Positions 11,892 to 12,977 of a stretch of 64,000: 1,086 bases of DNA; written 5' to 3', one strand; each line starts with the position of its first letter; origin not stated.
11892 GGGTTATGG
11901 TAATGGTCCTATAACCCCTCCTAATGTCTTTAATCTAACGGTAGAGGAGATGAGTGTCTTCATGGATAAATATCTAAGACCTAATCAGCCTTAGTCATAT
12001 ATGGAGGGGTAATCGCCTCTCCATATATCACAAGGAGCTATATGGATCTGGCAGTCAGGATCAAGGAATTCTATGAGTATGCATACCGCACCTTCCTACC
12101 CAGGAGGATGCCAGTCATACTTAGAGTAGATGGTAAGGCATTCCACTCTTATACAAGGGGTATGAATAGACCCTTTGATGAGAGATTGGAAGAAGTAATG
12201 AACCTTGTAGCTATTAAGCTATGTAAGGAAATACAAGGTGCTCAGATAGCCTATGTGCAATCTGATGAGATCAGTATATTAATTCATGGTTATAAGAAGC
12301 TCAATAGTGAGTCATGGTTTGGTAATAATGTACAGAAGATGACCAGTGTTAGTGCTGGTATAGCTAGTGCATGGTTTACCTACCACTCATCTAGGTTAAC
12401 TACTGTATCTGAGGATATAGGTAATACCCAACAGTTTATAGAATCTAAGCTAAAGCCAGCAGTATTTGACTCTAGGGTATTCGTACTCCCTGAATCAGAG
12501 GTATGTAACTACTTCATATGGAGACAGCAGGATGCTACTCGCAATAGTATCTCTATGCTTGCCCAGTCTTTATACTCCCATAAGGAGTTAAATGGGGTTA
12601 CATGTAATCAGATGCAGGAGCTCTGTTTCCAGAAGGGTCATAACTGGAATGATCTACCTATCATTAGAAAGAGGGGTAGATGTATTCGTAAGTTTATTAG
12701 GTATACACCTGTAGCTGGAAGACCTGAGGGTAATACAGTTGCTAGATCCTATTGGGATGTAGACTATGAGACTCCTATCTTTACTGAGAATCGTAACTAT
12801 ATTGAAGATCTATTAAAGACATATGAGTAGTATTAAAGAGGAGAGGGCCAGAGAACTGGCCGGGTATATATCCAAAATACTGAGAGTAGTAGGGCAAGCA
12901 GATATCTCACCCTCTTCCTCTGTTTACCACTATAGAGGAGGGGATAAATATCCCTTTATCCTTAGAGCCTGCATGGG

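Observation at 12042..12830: Phage-encoded Thg1-like 3'-5' nucleotidyltransferase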

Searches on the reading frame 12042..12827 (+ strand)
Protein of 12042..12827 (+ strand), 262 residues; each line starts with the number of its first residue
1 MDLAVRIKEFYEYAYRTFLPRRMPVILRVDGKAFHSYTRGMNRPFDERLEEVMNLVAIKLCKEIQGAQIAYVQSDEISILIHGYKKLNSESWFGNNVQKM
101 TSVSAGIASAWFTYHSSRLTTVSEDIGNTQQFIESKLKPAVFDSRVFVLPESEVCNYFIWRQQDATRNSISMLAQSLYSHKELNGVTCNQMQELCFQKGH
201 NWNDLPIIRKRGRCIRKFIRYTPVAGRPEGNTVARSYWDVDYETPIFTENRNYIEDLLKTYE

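Call 4: search_protein_families(library=pfam, proteins=[window:12042-12827:+], max_evalue=1)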
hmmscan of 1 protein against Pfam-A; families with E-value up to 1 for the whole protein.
window:12042-12827:+ (262 aa): 1 family
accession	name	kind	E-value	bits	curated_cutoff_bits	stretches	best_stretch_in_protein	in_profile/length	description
PF04446.17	Thg1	-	1.6e-28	99.7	29.2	1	11-150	7-130/130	tRNAHis guanylyltransferase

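Call 5: search_protein_families(library=phrogs, proteins=[window:12042-12827:+], max_evalue=0.01)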
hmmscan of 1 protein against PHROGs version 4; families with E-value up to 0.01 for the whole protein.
window:12042-12827:+ (262 aa): 1 family
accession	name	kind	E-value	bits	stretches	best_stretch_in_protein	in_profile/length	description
phrog_4717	-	DNA, RNA and nucleotide metabolism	2.4e-85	287.2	1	2-259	4-240/250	tRNA-His guanylyltransferase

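Call 6: search_protein_families(library=ncbifam, proteins=[window:12042-12827:+], max_evalue=1)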
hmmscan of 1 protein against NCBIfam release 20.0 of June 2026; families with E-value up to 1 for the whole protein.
window:12042-12827:+ (262 aa): 0 families

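Call 7: search_solved_structures(query=window:12042-12827:+, max_evalue=1, show_alignments=3)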
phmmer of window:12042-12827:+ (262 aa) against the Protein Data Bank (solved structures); distinct sequences matched with E-value up to 1: 6.
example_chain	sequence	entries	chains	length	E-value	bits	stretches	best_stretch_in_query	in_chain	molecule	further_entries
4kgk_A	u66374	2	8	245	3e-63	217.1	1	6-257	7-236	Thg1-like uncharacterized protein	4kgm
3wbz_A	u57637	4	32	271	6.1e-11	45.7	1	19-221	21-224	Likely histidyl tRNA-specific guanylyltransferase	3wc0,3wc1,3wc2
3otb_A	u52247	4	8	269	9.3e-10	41.8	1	25-171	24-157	tRNA(His) guanylyltransferase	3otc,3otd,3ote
7cv1_A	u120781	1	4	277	1e-09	41.7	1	25-171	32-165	Probable tRNA(His) guanylyltransferase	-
5axk_A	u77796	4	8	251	1.1e-09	41.6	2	138-249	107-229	tRNA(His)-5'-guanylyltransferase (Thg1) like protein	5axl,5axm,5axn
5xox_A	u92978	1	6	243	6.8e-07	32.4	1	17-216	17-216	tRNA(His) guanylyltransferase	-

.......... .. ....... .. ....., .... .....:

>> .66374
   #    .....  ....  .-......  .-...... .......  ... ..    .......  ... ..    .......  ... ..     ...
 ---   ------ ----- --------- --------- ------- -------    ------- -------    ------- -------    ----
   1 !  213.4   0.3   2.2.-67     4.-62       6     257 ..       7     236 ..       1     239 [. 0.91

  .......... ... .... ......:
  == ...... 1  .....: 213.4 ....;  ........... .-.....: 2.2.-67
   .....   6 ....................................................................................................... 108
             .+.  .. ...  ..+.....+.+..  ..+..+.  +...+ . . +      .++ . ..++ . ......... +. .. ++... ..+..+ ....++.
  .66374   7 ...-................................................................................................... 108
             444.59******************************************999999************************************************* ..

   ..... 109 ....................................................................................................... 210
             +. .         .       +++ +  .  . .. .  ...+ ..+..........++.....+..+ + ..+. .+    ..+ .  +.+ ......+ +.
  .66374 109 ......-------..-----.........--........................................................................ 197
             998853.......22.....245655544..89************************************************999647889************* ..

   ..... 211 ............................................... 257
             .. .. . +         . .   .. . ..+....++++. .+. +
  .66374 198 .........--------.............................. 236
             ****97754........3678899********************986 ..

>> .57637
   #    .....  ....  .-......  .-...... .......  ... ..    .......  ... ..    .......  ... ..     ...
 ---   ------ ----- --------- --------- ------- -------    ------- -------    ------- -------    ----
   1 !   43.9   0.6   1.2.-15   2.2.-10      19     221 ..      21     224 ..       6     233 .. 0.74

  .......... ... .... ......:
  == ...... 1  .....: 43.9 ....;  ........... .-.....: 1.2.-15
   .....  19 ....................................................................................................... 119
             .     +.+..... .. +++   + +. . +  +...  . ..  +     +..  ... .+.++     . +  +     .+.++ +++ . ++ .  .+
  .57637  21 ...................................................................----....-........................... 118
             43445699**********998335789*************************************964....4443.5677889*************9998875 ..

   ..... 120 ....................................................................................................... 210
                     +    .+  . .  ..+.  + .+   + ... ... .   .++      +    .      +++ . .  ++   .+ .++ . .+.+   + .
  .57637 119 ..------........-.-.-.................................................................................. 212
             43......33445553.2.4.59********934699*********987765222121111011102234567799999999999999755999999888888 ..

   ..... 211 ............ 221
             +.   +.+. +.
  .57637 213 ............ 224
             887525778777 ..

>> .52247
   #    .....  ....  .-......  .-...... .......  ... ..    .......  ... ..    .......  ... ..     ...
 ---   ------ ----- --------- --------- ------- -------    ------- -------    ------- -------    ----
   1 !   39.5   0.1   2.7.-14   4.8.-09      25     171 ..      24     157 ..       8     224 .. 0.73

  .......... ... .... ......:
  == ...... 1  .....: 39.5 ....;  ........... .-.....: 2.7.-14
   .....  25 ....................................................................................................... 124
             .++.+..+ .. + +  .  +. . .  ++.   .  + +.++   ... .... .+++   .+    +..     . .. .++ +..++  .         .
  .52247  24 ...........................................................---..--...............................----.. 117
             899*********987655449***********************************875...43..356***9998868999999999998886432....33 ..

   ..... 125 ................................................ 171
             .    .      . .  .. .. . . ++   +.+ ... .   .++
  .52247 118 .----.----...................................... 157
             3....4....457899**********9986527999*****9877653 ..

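Call 9: search_dna_similar(query=window:12042-12827:+, collection=phages, mode=protein, max_rows=40)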
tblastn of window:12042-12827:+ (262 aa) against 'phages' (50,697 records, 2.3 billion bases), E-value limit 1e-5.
Records with a match: 164; places in all: 165; records where one place covers at least 80% of the query: 132.
Best place of each record, by identity: <60% 164.
By first word of the organism name: Bacillus 46; Prevotella 15; Caulobacter 13; Mycobacterium 11; Brevundimonas 7; Erwinia 7; Vibrio 6; Aeromonas 6; Burkholderia 5; Xanthomonas 4; and 20 more.
By host as written in the record: - 17; Prevotella sp. 15; Bacillus cereus 14; Caulobacter vibrioides CB15 13; Mycobacterium smegmatis mc2 155 8; Brevundimonas pondensis LVF1 6; Bacillus sp. 5; Burkholderia cenocepacia 4; and 51 more.
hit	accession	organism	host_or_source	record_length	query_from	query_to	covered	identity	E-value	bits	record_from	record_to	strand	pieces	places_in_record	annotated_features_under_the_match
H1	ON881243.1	Bacillus phage PK-3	Bacillus sp.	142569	6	255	95%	51.8%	2e-73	248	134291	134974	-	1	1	tRNA(His) guanylyltransferase Thg1 family protein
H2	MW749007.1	Bacillus phage vB_BspH_TimeGriffin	Bacillus sp.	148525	6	255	95%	51.4%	1e-73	249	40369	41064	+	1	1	putative tRNA-His guanylyltransferase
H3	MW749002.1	Bacillus phage vB_BspH_Mawwa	Bacillus sp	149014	6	255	95%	51.4%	1e-73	249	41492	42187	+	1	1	putative tRNA(His) guanylyltransferase Thg1 family protein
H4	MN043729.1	Bacillus phage vB_BmeM-Goe8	Bacillus megaterium DSM 319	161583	11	258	95%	51.4%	1e-70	240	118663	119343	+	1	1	putative tRNAHis guanylyltransferase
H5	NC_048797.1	Bacillus phage vB_BmeM-Goe8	Bacillus megaterium DSM 319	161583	11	258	95%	51.4%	1e-70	240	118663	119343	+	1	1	tRNA-His guanylyltransferase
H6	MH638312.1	Bacillus phage Kioshi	Bacillus thuringiensis kurstaki ATCC ...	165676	11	258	95%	49.4%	8e-68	232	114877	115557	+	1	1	170: tRNAHis guanylyltransferase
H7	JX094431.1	Bacillus phage vB_BceM_Bc431v3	Bacillus cereus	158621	11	258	95%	49.4%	5e-69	236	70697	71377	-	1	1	orf143: putative tRNA-His guanylyltransferase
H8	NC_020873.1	Bacillus phage vB_BceM_Bc431v3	Bacillus cereus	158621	11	258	95%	49.4%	5e-69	236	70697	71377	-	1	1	orf143: tRNA-His guanylyltransferase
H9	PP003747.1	Bacillus phage Z3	Bacillus cereus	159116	11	258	95%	49.4%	3e-68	234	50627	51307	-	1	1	putative tRNA-His guanylyltransferase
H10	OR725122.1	Bacillus phage BC-VP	Bacillus cereus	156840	11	258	95%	49.4%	2e-67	231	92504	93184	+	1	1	tRNA-His guanylyltransferase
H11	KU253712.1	Bacillus phage Eldridge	Bacillus megaterium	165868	11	255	94%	50.0%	9e-67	229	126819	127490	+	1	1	tRNA-His guanylyltransferase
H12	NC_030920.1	Bacillus phage Eldridge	Bacillus megaterium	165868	11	255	94%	50.0%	9e-67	229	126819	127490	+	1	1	tRNA-His guanylyltransferase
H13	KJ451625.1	Bacillus phage Bcp1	Bacillus cereus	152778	11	258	95%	49.0%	5e-67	230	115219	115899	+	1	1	putative tRNA-His guanylyltransferase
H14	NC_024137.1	Bacillus phage Bcp1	Bacillus cereus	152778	11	258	95%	49.0%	5e-67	230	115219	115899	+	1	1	tRNA-His guanylyltransferase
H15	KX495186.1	Bacillus phage PK16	Bacillus cereus ATCC 21772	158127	11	258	95%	49.0%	2e-68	234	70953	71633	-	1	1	putative tRNA-His guanylyltransferase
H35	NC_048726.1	Bacillus phage BSP38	Bacillus subtilis KCCM 12052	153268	11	255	94%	46.7%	1e-68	235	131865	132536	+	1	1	tRNA-His guanylyltransferase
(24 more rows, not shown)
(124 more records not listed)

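Call 19: find_homologous_proteins(query=window:12042-12827:+, max_evalue=1e-10)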
Query window:12042-12827:+ (262 aa): 7999 proteins with E <= 1e-10 among 8000 candidates; the best 120 are listed.
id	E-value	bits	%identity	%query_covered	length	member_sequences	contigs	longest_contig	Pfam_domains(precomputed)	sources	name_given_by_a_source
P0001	1.8e-176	603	100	100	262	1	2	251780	PF04446.18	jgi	jgi:tRNA(His) guanylyltransferase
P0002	2.2e-106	373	63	99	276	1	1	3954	PF04446.18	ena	-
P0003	2.8e-92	327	59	98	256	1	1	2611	PF04446.18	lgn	-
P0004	1.4e-90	321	60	99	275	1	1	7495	PF04446.18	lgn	-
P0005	1.2e-89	318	56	99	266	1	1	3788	PF04446.18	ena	-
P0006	1.7e-88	315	59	96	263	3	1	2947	PF04446.18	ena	-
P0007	1.3e-87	312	56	99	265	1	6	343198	PF04446.18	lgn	-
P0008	3.2e-87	310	58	98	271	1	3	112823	PF04446.18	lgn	-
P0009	4.6e-87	310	57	98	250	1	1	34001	PF04446.18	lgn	-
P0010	8.5e-87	309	55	98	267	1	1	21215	PF04446.18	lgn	-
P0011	9.9e-87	309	58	99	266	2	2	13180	PF04446.18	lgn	-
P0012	1.7e-86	308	59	98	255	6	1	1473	PF04446.18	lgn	-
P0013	2.1e-86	308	56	95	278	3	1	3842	PF04446.18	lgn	-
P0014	2.3e-86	308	58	99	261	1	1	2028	PF04446.18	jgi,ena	-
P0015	2.8e-86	307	56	98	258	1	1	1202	PF04446.18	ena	-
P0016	3.6e-86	307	56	98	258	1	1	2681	PF04446.18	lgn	-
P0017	3.7e-86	307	61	96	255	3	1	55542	PF04446.18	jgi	-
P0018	4.5e-86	307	60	95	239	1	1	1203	PF04446.18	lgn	-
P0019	5.2e-86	307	58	98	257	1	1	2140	PF04446.18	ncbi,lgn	-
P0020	5.2e-86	306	58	99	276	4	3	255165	PF04446.18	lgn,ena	-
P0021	1.3e-85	305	55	99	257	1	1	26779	PF04446.18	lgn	-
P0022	1.5e-85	305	57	97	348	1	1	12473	PF04446.18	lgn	-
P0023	2.0e-85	305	59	99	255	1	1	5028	PF04446.18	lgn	-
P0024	2.4e-85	304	59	97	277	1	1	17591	PF04446.18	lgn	-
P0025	4.2e-85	304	59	98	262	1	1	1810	PF04446.18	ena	-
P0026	4.4e-85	303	55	99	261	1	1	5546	PF04446.18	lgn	-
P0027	7.3e-85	303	55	96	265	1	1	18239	PF04446.18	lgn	-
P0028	2.8e-84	301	55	98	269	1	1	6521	PF04446.18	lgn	-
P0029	4.0e-84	300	58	97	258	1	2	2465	PF04446.18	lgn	-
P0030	4.3e-84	300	55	98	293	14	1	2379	PF04446.18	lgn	-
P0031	4.7e-84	300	57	95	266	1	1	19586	PF04446.18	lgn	-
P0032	6.0e-84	300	54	99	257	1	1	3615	PF04446.18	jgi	jgi:tRNA(His) guanylyltransferase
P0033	6.3e-84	300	56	96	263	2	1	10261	PF04446.18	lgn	-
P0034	6.9e-84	300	54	100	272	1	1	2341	PF04446.18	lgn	-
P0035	7.9e-84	299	55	99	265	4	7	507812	PF04446.18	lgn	-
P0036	1.1e-83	299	55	96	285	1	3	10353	PF04446.18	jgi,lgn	-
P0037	1.4e-83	299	54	98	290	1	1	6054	PF04446.18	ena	-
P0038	1.5e-83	298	56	97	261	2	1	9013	PF04446.18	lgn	-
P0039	2.1e-83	298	57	99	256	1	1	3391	PF04446.18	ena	-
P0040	2.7e-83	298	55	99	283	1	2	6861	PF04446.18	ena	-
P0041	3.0e-83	297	55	100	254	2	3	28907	PF04446.18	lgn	-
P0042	3.1e-83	297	56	99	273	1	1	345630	PF04446.18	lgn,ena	-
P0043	3.5e-83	297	56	97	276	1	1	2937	PF04446.18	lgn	-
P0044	4.0e-83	297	55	96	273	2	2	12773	PF04446.18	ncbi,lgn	ncbi:MAG: tRNA(His) guanylyltransferase Thg1 family protein [Candidatus Berkiella sp.]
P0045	5.2e-83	297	58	95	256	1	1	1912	PF04446.18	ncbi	-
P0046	6.2e-83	296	54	98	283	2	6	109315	PF04446.18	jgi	jgi:tRNA(His) guanylyltransferase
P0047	6.2e-83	296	55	100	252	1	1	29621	PF04446.18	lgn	-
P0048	6.2e-83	296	56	96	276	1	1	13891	PF04446.18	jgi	-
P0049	7.9e-83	296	56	98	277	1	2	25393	PF04446.18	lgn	-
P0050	8.4e-83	296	52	99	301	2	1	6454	PF04446.18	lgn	-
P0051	9.7e-83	296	57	97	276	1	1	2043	PF04446.18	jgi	jgi:tRNA(His) 5'-end guanylyltransferase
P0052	1.0e-82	296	55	99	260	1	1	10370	PF04446.18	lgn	-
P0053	1.2e-82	296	55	96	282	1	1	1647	PF04446.18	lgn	-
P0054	1.3e-82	295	55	99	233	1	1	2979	PF04446.18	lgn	-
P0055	1.3e-82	295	57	96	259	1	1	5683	PF04446.18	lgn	-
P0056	1.3e-82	295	55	98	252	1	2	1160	PF04446.18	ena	-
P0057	1.5e-82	295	54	97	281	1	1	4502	PF04446.18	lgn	-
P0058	1.5e-82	295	56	96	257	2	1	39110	PF04446.18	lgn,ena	-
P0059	1.8e-82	295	55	98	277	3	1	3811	PF04446.18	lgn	-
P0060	2.0e-82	295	54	97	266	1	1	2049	PF04446.18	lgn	-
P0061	2.1e-82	295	56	97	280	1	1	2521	PF04446.18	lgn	-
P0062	2.2e-82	295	56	95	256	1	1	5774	PF04446.18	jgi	jgi:tRNA(His) 5'-end guanylyltransferase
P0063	2.3e-82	295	53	96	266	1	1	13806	PF04446.18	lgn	-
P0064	2.6e-82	294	55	95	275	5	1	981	PF04446.18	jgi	jgi:tRNA(His) 5'-end guanylyltransferase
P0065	2.7e-82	294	55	96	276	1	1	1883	PF04446.18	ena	-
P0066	2.7e-82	294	57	98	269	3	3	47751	PF04446.18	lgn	-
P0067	3.1e-82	294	55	96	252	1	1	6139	PF04446.18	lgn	-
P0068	3.5e-82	294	55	96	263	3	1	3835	PF04446.18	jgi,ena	-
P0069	3.6e-82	294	58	96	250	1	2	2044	PF04446.18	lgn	-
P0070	3.7e-82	294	55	99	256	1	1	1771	PF04446.18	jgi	-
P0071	3.8e-82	294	56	97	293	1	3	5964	PF04446.18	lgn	-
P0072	3.9e-82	294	55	96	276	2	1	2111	PF04446.18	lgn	-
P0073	4.1e-82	294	56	98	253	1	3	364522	PF04446.18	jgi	jgi:tRNA(His) guanylyltransferase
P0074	4.2e-82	294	55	99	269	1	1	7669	PF04446.18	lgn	-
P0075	4.4e-82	294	56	97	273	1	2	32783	PF04446.18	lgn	-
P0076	4.5e-82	294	56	96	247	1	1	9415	PF04446.18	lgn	-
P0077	4.6e-82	294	54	97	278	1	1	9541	PF04446.18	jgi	jgi:tRNA(His) 5'-end guanylyltransferase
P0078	5.0e-82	293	55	100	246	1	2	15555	PF04446.18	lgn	-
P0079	5.2e-82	293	57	99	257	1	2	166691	PF04446.18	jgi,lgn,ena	-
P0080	6.1e-82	293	57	95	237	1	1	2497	PF04446.18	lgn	-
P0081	6.5e-82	293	58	95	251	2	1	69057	PF04446.18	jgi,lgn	-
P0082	6.8e-82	293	55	96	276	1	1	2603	PF04446.18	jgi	jgi:tRNA(His) guanylyltransferase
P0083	7.0e-82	293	55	95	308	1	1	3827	PF04446.18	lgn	-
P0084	7.1e-82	293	56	97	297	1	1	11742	PF04446.18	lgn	-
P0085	7.5e-82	293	53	99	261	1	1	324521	PF04446.18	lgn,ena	-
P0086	7.6e-82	293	58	98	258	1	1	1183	PF04446.18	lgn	-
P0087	7.8e-82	293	55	98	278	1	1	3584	PF04446.18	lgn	-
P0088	8.1e-82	293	56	97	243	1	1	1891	PF04446.18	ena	-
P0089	8.2e-82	293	56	97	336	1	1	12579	PF04446.18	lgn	-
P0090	8.9e-82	293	56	97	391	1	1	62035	PF04446.18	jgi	jgi:tRNA(His) guanylyltransferase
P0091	1.2e-81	292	57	98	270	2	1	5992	PF04446.18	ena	-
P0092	1.3e-81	292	53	96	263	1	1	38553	PF04446.18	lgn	-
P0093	1.5e-81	292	54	97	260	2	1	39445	PF04446.18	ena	-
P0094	1.7e-81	292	56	98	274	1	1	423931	PF04446.18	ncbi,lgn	-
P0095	1.7e-81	292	55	95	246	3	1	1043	PF04446.18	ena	-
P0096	1.8e-81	292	54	97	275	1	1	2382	PF04446.18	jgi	jgi:tRNA(His) guanylyltransferase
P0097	2.0e-81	291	56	96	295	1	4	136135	PF04446.18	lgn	-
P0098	2.1e-81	291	54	98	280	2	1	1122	PF04446.18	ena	-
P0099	2.2e-81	291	57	97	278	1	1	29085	PF04446.18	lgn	-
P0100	2.2e-81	291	55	99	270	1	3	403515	PF04446.18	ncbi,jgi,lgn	-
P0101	2.4e-81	291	53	99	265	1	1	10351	PF04446.18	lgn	-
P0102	2.5e-81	291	58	95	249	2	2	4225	PF04446.18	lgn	-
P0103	2.5e-81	291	54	100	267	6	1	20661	PF04446.18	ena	-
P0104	2.5e-81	291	55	98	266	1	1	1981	PF04446.18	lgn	-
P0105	2.6e-81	291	59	96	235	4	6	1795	PF04446.18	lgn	-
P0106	2.6e-81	291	53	99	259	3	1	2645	PF04446.18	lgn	-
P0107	2.7e-81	291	53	98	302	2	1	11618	PF04446.18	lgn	-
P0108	2.7e-81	291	54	95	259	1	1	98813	PF04446.18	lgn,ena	-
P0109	3.0e-81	291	53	98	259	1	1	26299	PF04446.18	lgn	-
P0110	3.3e-81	291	54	96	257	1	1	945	PF04446.18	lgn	-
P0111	3.5e-81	291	57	97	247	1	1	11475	PF04446.18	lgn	-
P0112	3.6e-81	291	54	97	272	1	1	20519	PF04446.18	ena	-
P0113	4.3e-81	290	53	96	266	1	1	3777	PF04446.18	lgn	-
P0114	4.5e-81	290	56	99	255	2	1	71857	PF04446.18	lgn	-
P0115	4.7e-81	290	54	99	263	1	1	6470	PF04446.18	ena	-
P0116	5.0e-81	290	56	96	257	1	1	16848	PF04446.18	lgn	-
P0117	5.1e-81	290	54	99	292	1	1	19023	PF04446.18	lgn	-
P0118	5.4e-81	290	53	99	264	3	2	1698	PF04446.18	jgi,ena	-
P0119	5.7e-81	290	54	96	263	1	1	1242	PF04446.18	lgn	-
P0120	5.9e-81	290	56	98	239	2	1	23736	PF04446.18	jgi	-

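Call 20: find_encoding_contigs(protein=P0001, flank=10000, max_places=4)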
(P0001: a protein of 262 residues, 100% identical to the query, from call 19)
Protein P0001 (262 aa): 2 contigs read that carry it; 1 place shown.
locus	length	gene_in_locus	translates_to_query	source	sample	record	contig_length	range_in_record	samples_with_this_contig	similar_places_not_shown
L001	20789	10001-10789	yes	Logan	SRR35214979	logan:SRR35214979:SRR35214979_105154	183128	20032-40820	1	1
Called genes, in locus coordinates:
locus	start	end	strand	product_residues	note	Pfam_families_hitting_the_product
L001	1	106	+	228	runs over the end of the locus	-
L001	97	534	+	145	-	PF09424:YqeY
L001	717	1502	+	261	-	PF01923:Cob_adeno_trans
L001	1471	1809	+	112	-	-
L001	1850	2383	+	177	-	-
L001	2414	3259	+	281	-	PF26926:Phage_T4_rIIB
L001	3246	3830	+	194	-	PF06941:NT5C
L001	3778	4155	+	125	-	-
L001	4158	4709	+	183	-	PF13521:AAA_28 (weak)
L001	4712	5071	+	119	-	-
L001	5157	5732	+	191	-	-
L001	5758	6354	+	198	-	-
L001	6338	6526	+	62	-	-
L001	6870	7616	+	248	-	PF25283:DUF7873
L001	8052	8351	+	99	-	-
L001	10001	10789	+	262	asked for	PF04446:Thg1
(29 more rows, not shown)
